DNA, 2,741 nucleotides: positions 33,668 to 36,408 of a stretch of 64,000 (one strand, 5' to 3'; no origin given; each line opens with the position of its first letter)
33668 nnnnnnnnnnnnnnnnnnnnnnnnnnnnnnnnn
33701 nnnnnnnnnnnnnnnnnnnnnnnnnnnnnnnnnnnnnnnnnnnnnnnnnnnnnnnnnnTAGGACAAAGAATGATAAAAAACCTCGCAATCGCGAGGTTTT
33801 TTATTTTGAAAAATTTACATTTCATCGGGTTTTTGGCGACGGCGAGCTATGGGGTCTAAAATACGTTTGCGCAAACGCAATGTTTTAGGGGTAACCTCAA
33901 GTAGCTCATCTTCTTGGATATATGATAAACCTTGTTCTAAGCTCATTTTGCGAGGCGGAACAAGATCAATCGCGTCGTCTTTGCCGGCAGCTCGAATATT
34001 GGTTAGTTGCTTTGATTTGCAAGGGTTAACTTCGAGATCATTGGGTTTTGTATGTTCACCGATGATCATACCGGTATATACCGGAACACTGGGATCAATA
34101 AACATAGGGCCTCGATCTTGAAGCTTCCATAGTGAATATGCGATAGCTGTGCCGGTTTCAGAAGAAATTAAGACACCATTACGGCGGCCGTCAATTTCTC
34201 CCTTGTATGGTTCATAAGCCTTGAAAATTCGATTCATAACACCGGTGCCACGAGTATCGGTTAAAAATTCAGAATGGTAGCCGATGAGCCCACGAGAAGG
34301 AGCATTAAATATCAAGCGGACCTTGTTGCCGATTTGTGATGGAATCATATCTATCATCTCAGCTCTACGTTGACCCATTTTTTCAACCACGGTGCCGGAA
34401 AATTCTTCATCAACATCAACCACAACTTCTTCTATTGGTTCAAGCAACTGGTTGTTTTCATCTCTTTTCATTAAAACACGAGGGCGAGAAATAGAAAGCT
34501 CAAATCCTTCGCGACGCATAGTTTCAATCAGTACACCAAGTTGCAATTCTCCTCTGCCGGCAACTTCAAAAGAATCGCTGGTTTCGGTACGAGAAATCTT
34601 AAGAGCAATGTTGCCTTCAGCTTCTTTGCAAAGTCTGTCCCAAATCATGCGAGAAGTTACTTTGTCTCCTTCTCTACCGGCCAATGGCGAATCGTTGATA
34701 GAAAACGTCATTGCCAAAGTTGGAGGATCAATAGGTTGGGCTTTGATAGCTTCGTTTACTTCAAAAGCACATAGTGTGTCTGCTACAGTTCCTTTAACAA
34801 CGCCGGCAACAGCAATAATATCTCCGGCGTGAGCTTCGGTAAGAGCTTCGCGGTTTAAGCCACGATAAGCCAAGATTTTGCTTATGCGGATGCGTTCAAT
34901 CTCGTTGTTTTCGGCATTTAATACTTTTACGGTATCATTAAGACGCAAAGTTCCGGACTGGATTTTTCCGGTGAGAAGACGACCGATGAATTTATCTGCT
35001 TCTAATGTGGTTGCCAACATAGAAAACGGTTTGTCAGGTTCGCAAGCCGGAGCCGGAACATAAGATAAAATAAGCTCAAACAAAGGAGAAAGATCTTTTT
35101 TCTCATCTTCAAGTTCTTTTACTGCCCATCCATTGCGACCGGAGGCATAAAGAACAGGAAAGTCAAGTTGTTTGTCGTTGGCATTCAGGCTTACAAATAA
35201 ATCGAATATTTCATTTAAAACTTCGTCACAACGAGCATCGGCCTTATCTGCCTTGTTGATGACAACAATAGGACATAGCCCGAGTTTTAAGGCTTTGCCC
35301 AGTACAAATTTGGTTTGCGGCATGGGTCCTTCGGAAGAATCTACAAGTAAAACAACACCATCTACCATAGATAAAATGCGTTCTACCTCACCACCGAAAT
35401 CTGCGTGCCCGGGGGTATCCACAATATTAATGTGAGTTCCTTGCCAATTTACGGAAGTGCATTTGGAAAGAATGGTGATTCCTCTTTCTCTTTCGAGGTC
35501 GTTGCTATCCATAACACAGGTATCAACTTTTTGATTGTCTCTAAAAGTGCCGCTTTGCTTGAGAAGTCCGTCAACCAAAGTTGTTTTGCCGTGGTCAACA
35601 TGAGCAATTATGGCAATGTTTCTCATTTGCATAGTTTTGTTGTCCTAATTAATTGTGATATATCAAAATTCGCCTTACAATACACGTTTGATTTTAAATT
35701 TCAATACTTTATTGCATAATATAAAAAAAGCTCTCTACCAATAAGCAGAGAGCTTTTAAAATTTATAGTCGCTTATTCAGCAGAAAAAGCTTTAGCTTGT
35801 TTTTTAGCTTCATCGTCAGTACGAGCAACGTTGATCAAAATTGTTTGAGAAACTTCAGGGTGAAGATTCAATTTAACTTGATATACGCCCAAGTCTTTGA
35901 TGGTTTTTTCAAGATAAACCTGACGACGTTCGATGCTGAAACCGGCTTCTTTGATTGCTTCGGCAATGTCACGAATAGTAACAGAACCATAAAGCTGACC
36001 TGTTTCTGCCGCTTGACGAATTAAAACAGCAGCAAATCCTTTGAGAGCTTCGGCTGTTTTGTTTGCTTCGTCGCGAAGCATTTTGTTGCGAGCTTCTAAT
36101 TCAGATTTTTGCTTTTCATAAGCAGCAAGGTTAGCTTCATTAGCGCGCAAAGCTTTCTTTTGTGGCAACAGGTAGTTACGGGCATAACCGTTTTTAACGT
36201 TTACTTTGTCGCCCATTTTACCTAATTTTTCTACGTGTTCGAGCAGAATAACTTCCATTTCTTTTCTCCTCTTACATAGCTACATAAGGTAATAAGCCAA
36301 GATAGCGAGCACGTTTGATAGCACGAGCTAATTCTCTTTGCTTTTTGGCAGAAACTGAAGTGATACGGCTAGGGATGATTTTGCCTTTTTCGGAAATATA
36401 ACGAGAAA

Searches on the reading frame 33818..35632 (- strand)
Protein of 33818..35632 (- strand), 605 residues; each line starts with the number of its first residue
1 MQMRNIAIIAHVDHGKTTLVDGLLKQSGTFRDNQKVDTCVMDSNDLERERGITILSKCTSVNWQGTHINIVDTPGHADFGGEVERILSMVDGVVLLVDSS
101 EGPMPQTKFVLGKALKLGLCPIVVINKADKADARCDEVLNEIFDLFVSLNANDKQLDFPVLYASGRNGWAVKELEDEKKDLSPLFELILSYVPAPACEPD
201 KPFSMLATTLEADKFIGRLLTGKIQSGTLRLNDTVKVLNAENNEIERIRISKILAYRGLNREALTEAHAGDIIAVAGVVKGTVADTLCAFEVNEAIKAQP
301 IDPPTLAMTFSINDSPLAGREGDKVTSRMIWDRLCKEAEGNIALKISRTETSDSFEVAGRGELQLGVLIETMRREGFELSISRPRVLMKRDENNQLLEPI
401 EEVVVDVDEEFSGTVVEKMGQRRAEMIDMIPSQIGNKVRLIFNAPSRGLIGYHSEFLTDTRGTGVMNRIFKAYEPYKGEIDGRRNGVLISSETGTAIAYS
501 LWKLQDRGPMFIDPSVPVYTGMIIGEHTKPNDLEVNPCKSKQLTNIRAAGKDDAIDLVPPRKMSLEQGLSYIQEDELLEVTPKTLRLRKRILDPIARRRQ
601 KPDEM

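Call 40: search_protein_families(library=ncbifam, proteins=[window:33818-35632:-], max_evalue=1e-10)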
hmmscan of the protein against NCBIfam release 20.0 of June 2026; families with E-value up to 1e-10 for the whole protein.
window:33818-35632:- (605 aa): 28 families (the best 25 are shown)
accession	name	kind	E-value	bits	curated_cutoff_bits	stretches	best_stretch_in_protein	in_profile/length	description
TIGR01394.1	TypA_BipA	equivalog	1.1e-277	922.1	757.3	1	3-599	1-594/594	translational GTPase TypA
NF007583.0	PRK10218.1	equivalog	1.4e-199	664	1260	1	2-600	4-600/607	ribosome-dependent GTPase TypA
TIGR00484.1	EF-G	equivalog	4.3e-59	200.3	659.4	2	2-160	9-166/691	elongation factor G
NF009381.0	PRK12740.1-5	subfamily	2.4e-57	194.8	583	2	2-146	8-154/692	elongation factor G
NF012153.1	tet_protect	equivalog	1.7e-49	168.6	775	1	5-144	2-143/614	tetracycline resistance ribosomal protection protein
TIGR00490.1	aEF-2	equivalog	2.8e-49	167.9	738.45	1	3-147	19-167/720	elongation factor EF-2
TIGR01393.1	lepA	equivalog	1.5e-47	162.3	533.9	1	2-291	2-277/595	translation elongation factor 4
NF009377.1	PRK12740.1-1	equivalog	9.3e-40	136.7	890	1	2-146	12-158/700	elongation factor G-like protein EF-G2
NF009891.0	PRK13351.1-1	equivalog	1.8e-38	132.6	597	1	2-146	8-154/681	elongation factor G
NF000120.3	47473_otr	exception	1.3e-36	126.5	900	1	5-144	4-145/608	tetracycline resistance ribosomal protection protein Otr(A)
NF033148.1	tet_protect_M_W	exception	3.4e-35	121.5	1100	1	1-144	1-146/639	TetM/TetW/TetO/TetS family tetracycline resistance ribosomal protection protein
NF009373.0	PRK12736.1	subfamily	2.8e-32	112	452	1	5-275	14-277/394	elongation factor Tu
NF012155.1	tet_protect_M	exception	2.8e-31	108.4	1420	1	1-142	1-144/639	tetracycline resistance ribosomal protection protein Tet(M)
NF012154.0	tet_protect_Q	exception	3e-31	108.4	1425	1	1-136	1-138/638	tetracycline resistance ribosomal protection protein Tet(Q)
NF000766.0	PRK00049.1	subfamily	8.9e-31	107.1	449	1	5-275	14-279/396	elongation factor Tu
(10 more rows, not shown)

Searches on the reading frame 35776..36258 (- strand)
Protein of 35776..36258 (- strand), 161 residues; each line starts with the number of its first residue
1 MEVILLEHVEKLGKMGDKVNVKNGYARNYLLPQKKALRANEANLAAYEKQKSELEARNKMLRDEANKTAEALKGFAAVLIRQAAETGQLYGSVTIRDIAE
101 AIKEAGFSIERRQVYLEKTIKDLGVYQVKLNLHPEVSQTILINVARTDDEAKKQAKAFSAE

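Call 40: search_protein_families(library=ncbifam, proteins=[window:35776-36258:-], max_evalue=1e-10)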
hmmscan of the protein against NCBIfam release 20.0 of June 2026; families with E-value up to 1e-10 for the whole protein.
window:35776-36258:- (161 aa): 2 families
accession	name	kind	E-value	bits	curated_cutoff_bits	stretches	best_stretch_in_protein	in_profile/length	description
TIGR00158.1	L9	equivalog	3.6e-40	137.8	58.6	1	1-145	1-146/148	50S ribosomal protein L9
NF011110.0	PRK14538.1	equivalog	2.6e-21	75.5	707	1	1-146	689-834/838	putative bifunctional signaling protein/50S ribosomal protein L9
